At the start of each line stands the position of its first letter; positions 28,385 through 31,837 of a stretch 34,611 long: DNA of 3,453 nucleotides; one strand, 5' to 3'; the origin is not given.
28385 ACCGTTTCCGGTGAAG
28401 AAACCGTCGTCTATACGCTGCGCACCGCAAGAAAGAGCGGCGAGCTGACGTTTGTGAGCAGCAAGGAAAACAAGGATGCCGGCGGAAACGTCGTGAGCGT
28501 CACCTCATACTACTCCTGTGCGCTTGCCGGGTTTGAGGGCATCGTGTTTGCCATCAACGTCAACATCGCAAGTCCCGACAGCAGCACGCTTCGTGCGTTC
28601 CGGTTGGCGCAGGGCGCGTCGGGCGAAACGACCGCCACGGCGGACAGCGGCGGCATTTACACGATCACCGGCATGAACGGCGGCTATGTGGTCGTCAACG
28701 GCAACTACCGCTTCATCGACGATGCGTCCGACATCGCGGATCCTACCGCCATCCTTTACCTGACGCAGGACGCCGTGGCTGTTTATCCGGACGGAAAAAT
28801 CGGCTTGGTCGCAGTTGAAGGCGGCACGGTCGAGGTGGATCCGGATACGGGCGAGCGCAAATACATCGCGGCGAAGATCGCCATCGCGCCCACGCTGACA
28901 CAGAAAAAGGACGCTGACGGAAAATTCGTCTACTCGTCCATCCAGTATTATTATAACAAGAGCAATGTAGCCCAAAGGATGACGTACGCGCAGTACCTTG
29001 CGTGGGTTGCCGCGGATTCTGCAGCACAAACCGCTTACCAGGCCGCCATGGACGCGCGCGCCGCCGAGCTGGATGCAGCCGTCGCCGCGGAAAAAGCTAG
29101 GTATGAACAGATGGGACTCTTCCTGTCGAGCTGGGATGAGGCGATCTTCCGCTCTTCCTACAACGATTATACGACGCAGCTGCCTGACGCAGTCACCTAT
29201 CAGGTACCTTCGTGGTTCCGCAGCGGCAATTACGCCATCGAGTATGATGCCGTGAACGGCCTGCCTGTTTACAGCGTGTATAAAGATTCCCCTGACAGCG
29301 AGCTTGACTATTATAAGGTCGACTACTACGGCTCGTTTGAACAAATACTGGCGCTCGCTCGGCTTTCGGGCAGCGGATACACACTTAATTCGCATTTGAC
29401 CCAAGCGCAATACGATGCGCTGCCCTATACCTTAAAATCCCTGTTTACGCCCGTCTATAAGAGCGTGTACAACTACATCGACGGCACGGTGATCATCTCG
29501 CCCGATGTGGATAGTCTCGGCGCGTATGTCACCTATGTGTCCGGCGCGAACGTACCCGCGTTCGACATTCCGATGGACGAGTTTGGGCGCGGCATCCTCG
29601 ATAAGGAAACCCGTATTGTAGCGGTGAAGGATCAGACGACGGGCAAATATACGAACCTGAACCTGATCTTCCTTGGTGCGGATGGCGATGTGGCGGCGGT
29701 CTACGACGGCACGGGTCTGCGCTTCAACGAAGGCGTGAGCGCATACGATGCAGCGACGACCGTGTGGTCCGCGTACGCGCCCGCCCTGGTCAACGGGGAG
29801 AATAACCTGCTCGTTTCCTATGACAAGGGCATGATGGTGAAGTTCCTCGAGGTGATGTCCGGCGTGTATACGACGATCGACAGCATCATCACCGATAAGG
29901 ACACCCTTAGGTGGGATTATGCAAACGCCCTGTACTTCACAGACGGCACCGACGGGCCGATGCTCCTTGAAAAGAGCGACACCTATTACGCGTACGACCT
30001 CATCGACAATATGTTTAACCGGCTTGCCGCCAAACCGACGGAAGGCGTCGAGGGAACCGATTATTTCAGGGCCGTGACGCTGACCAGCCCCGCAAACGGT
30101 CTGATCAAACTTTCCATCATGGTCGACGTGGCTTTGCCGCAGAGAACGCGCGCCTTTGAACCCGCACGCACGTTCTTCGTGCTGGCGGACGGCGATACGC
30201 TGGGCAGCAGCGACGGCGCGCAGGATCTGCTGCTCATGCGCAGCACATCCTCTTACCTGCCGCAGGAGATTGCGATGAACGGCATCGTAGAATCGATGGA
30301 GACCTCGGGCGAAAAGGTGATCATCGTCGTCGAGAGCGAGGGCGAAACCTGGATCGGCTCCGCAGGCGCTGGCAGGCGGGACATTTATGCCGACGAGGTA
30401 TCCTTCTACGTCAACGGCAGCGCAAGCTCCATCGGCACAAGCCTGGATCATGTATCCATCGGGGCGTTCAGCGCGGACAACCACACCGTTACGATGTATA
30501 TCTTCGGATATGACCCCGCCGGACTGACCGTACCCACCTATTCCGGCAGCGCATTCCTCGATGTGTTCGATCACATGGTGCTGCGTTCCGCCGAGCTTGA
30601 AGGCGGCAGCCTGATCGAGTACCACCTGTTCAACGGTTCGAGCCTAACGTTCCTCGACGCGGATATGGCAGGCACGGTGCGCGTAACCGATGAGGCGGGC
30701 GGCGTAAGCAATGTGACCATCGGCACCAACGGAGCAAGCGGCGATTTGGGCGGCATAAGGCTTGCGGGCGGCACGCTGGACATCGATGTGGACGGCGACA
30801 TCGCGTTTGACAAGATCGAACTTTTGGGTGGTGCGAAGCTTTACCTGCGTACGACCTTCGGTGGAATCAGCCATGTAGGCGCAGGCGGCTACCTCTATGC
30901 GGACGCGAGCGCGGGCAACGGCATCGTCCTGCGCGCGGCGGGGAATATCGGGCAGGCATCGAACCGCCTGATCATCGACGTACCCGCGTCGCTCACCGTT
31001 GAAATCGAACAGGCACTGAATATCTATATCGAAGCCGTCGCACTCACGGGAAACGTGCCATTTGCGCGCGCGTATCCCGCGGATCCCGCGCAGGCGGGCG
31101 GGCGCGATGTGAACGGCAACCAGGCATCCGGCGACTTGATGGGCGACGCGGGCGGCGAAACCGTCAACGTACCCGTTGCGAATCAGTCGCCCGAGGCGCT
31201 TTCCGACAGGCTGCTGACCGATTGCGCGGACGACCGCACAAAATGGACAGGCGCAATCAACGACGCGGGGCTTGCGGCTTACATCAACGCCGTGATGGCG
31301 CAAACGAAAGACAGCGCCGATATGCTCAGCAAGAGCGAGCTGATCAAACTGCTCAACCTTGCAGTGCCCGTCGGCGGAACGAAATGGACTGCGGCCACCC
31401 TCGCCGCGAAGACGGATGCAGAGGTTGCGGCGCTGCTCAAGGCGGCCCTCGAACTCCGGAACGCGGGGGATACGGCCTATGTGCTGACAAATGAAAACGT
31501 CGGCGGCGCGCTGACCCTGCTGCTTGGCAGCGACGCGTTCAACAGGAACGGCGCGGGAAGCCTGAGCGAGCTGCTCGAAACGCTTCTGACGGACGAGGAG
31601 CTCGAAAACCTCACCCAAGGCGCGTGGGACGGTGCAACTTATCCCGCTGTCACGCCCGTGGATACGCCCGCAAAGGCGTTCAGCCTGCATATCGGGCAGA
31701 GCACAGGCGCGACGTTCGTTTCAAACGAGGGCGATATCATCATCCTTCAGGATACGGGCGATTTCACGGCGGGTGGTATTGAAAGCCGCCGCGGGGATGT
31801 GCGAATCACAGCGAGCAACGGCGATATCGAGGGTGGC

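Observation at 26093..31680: A non-repetitive segment of about 1,860 aa with no recognisable motifs, which may be the functional part of the fibre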

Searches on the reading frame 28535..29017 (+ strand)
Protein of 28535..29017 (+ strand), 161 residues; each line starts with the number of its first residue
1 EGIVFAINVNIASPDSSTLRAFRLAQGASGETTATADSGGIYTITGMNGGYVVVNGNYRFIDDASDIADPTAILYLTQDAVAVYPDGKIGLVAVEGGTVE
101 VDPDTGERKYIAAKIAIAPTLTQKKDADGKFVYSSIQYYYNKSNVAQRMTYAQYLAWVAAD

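Call 59: search_solved_structures(query=A8, max_evalue=10, show_alignments=2)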
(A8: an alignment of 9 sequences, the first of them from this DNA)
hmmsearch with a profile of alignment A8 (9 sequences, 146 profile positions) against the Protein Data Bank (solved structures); distinct sequences matched with E-value up to 10: 2.
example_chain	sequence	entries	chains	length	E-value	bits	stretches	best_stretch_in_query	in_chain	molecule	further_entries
5c2v_B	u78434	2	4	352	0.0098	19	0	53-90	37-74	HYDRAZINE SYNTHASE BETA SUBUNIT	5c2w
7dov_A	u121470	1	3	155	0.7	13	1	41-140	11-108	Lymphotoxin-alpha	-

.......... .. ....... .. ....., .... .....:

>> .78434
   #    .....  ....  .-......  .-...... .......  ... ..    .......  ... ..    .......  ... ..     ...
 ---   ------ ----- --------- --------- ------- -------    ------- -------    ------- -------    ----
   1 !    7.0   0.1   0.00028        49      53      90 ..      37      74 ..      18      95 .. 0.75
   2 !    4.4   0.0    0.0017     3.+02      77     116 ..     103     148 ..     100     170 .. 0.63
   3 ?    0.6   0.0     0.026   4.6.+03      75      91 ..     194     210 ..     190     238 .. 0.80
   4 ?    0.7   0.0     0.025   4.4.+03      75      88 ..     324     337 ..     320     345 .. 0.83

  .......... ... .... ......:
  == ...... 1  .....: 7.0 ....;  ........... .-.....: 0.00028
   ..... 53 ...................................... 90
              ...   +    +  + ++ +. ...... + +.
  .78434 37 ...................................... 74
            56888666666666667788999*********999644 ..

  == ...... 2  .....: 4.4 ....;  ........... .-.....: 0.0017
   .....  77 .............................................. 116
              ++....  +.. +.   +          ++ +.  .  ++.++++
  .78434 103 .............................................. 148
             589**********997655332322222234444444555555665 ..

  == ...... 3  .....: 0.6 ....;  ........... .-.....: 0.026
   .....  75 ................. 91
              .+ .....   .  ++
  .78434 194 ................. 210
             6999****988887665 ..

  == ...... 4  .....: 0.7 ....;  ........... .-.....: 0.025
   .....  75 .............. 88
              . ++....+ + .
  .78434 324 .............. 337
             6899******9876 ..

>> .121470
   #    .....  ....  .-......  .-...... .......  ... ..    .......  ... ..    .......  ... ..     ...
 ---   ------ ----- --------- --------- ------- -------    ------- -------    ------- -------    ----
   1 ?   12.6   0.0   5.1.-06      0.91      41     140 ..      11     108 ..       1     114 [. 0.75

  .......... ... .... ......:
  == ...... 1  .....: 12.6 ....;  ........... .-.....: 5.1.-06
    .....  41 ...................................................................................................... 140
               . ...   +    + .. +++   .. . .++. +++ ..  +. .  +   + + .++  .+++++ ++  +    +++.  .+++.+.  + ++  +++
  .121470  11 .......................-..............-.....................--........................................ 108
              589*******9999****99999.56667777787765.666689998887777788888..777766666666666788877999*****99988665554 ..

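Call 60: search_protein_families(library=pfam, alignment_id=A8, max_evalue=1)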
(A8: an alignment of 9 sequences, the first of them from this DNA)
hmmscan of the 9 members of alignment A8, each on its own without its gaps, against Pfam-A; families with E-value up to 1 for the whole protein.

A. member 1, seq(161 aa): 1 family
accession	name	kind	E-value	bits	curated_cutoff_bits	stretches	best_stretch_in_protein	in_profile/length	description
PF23976.1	DUF7302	-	0.26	12.1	24.9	1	94-108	7-21/61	Family of unknown function (DUF7302)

B. families by the number of members that match (of 9 scanned): 6 families
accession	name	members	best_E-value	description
PF23976.1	DUF7302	2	0.26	Family of unknown function (DUF7302)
PF24609.1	IQ_SCN5A_C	1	0.0057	SCN5A-like, C-terminal IQ motif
PF12245.14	Big_3_2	1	0.038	Bacterial Ig-like domain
PF21456.2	Gp7_6th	1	0.041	Baseplate wedge protein gp7, domain VI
PF16427.10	DUF5024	1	0.22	Domain of unknown function (DUF5024)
PF00667.26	FAD_binding_1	1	0.27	FAD binding domain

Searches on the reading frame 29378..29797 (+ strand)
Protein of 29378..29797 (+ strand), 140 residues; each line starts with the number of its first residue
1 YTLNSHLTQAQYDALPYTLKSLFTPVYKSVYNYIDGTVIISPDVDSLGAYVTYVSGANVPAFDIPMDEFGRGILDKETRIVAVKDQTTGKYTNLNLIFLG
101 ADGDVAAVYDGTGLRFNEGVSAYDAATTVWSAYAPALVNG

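Call 80: search_solved_structures(query=A9, max_evalue=10, show_alignments=1)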
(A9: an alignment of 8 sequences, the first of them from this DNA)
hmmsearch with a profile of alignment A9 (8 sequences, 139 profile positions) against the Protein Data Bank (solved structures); distinct sequences matched with E-value up to 10: 1.
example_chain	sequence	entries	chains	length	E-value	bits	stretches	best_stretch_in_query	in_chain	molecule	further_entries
3ebr_A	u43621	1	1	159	0.89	12.6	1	90-111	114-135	uncharacterized RmlC-like cupin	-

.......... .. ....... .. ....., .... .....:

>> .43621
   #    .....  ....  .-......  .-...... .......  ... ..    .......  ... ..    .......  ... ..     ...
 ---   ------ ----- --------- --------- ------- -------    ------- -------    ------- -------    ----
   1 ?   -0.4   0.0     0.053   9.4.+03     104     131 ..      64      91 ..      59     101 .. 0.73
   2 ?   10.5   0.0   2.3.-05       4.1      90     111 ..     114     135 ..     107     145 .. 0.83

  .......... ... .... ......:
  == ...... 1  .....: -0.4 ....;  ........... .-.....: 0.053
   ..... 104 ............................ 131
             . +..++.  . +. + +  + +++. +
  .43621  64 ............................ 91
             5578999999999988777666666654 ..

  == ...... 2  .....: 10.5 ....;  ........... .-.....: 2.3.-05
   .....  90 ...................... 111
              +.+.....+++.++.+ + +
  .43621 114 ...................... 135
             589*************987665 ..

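Call 81: search_protein_families(library=pfam, alignment_id=A9, max_evalue=1)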
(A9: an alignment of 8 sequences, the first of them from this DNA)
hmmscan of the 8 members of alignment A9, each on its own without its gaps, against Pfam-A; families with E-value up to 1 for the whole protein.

A. member 1, seq(140 aa): 1 family
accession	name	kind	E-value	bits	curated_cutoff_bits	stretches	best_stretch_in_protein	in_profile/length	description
PF24243.1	Phage_tail_C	-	0.0074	16.1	23.7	1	7-16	6-15/26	Phage tail tip domain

B. families by the number of members that match (of 8 scanned): 4 families
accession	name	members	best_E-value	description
PF24243.1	Phage_tail_C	3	0.0006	Phage tail tip domain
PF21168.2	FkbO_Hyg5-like_N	1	0.12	Chorismatase FkbO/Hyg5-like, N-terminal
PF23896.1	DUF7244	1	0.18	Domain of unknown function (DUF7244)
PF22120.2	T6SS_Tse3_N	1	0.3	T6SS, Peptidoglycan muramidase Tse3, N-terminal domain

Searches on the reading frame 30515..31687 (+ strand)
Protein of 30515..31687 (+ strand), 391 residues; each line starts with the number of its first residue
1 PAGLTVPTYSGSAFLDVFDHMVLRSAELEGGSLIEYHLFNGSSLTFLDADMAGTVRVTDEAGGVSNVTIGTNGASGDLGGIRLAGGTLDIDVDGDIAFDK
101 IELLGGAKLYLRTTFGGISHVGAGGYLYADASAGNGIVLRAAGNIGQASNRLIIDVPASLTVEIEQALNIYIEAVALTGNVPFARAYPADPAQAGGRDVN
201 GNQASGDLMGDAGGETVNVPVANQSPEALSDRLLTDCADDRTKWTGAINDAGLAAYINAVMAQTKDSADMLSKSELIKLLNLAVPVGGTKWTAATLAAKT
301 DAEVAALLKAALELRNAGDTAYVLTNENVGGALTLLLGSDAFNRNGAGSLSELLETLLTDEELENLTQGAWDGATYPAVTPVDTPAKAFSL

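Call 90: find_homologous_proteins(query=A10, max_evalue=0.01)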
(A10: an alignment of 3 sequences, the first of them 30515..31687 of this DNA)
Query A10 (3 sequences): 8000 candidates shared short words with the query, none scored E <= 0.01.
